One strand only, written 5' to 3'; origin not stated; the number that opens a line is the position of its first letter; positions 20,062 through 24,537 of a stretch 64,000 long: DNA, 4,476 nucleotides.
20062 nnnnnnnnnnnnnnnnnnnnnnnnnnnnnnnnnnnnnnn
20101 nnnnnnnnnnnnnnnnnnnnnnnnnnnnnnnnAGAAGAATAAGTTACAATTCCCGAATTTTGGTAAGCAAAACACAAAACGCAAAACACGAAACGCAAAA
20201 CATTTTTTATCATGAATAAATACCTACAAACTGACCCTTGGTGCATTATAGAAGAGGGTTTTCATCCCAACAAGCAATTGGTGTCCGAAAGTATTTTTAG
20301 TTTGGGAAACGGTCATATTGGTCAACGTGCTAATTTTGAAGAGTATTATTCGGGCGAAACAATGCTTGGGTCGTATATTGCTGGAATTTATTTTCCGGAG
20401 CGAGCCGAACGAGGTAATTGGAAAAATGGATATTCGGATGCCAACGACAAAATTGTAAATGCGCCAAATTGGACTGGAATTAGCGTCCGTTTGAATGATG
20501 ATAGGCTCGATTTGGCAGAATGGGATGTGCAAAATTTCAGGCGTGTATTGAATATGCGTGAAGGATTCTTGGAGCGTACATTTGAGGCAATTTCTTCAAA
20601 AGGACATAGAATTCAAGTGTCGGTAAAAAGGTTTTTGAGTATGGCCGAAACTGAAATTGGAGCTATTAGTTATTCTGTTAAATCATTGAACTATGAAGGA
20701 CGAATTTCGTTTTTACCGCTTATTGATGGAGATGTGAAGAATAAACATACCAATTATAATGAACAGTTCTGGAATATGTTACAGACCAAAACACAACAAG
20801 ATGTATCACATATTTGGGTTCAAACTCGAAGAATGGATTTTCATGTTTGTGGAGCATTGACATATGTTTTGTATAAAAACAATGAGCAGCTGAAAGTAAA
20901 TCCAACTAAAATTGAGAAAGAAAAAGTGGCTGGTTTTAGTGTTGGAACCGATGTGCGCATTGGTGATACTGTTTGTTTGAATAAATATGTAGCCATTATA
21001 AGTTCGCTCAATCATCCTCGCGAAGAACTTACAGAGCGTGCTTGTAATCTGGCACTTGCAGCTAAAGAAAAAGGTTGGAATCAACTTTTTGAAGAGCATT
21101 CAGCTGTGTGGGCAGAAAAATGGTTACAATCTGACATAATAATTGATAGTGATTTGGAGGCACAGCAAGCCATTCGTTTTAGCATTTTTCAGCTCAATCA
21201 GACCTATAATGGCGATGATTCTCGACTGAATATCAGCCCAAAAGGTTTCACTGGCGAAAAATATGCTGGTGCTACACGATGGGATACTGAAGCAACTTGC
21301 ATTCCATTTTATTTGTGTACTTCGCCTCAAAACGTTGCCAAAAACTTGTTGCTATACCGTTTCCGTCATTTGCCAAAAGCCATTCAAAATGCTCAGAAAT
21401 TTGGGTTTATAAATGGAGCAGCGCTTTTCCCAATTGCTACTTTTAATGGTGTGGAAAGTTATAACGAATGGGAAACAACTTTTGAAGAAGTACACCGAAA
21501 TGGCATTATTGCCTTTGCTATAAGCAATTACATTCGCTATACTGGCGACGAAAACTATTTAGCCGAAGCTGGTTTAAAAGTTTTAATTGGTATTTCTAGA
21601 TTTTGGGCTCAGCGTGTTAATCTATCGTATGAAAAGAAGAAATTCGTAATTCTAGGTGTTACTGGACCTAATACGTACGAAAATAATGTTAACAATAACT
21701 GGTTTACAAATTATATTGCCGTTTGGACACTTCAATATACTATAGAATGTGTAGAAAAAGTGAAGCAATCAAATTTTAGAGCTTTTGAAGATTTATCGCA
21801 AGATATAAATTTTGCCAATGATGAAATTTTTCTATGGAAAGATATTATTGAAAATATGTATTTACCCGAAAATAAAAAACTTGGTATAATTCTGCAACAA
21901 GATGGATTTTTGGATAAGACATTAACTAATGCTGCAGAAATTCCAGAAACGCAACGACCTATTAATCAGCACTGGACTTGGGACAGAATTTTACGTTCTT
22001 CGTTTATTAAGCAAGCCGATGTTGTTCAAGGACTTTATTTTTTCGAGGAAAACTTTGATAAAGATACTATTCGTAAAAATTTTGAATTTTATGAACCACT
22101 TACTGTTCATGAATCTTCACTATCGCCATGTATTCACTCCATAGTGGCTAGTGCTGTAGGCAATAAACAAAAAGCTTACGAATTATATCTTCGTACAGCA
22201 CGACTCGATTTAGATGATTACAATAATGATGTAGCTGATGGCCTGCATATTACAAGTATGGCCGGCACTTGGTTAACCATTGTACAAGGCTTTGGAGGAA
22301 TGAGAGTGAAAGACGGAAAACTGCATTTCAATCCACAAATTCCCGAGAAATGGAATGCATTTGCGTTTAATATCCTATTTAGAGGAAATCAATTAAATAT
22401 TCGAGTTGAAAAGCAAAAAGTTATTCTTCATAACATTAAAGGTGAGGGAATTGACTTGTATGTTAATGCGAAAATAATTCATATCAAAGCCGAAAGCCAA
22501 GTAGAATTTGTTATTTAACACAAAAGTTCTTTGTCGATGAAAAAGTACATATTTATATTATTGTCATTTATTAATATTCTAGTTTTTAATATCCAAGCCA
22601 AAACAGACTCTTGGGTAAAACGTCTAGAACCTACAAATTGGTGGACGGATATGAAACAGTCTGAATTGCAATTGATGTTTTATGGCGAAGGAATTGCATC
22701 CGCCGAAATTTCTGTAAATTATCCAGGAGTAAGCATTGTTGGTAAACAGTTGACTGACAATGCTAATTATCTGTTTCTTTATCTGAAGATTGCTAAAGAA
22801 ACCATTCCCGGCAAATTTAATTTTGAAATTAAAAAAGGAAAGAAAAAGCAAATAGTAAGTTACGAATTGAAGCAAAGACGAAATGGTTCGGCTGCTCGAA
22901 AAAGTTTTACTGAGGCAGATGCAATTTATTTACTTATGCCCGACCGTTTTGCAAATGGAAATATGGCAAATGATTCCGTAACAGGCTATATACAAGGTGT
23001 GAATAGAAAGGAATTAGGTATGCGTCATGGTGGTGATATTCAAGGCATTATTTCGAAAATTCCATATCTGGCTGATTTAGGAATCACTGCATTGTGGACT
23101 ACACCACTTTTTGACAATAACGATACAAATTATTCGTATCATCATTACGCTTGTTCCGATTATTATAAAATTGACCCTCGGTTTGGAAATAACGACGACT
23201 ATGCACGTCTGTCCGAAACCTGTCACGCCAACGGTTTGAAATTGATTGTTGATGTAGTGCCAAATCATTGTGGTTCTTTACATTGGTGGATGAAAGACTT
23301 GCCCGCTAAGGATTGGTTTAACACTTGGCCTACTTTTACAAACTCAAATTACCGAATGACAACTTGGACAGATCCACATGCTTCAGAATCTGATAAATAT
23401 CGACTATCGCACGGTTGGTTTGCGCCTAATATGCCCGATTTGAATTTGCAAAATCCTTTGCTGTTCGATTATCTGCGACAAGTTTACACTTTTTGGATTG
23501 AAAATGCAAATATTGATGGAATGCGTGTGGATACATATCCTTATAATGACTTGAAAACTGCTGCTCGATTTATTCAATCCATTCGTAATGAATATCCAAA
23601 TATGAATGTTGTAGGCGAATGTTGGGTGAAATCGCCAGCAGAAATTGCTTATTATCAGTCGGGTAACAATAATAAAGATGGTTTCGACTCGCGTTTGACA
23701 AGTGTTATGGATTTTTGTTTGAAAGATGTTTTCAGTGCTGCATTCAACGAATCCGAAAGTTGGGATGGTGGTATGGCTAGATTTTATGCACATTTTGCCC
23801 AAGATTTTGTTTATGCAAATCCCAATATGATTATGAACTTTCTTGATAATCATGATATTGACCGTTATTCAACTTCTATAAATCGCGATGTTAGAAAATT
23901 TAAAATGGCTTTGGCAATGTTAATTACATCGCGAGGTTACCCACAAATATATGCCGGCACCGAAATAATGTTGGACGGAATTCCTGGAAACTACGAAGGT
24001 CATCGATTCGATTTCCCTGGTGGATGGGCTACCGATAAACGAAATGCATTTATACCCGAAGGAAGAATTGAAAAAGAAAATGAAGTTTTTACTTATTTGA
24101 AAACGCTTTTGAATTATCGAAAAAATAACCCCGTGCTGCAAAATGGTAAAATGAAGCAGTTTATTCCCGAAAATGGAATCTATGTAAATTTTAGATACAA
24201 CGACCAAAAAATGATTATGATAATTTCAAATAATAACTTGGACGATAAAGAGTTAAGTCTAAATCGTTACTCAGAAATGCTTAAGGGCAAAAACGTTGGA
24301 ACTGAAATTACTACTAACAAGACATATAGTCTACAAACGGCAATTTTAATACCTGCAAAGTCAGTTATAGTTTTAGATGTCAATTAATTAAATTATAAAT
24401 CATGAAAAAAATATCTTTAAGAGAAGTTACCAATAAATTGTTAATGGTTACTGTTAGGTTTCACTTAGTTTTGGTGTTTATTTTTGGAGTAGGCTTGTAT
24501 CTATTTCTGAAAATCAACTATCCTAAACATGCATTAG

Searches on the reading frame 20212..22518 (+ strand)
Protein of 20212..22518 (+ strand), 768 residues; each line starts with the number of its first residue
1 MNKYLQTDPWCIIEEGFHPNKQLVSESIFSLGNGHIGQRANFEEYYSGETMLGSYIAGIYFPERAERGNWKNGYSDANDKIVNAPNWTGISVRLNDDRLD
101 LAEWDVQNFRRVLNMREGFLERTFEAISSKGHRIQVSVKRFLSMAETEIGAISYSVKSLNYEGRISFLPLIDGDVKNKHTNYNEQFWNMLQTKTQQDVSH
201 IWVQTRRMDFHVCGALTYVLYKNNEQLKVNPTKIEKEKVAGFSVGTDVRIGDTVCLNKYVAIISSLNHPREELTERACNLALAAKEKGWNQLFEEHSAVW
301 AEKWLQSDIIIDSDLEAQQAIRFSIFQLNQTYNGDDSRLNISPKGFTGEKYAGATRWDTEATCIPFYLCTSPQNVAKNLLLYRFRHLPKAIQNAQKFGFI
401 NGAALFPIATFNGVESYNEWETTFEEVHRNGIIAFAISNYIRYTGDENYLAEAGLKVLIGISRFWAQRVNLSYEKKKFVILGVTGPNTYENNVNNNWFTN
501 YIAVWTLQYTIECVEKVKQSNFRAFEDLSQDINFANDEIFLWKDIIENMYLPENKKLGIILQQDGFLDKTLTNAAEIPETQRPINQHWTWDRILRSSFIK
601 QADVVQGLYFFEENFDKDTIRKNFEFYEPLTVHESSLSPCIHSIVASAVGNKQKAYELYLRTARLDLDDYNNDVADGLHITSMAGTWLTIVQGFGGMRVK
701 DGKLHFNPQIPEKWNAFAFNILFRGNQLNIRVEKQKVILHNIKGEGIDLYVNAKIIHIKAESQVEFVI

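Call 89: search_protein_families(library=pfam, proteins=[window:20212-22518:+], max_evalue=0.00001)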
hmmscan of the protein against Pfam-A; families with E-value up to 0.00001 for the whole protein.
window:20212-22518:+ (768 aa): 3 families
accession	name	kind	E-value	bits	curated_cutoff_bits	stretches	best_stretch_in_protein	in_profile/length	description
PF03632.21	Glyco_hydro_65m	-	2.2e-126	422.2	27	1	322-687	1-370/371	Glycosyl hydrolase family 65 central catalytic domain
PF03636.21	Glyco_hydro_65N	-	9e-67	225.6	26.6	1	13-265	1-232/233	Glycosyl hydrolase family 65, N-terminal domain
PF03633.20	Glyco_hydro_65C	-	9.9e-18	64.1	22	1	697-753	1-57/62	Glycosyl hydrolase family 65, C-terminal domain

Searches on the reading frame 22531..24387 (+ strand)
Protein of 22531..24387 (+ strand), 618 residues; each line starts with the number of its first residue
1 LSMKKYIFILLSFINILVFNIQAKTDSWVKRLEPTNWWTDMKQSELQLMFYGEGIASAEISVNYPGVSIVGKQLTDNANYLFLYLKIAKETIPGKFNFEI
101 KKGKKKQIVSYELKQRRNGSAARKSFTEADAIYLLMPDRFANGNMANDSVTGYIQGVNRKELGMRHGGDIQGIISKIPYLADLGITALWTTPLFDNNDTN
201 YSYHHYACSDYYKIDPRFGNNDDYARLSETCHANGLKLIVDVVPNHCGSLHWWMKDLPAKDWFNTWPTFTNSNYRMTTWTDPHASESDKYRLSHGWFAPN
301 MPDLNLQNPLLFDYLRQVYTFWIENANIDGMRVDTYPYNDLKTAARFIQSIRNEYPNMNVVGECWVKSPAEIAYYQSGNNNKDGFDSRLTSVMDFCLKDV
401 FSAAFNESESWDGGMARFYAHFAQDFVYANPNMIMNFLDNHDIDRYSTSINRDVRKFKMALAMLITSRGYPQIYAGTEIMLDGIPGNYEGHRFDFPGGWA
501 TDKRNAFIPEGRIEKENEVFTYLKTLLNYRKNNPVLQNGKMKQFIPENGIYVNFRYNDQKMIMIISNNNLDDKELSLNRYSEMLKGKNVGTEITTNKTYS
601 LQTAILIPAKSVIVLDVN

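Call 89: search_protein_families(library=pfam, proteins=[window:22531-24387:+], max_evalue=0.00001)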
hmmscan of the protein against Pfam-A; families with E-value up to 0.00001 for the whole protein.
window:22531-24387:+ (618 aa): 3 families
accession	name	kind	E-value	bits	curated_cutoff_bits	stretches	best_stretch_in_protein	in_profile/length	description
PF00128.31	Alpha-amylase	-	1.2e-61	209.7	22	1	135-483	2-358/446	Alpha amylase, catalytic domain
PF09087.17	Cyc-maltodext_N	-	2.4e-29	101.9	25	1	31-117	1-88/88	Cyclomaltodextrinase, N-terminal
PF10438.15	Cyc-maltodext_C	-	2.1e-22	79.4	22.2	1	541-615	1-75/76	Cyclo-malto-dextrinase C-terminal domain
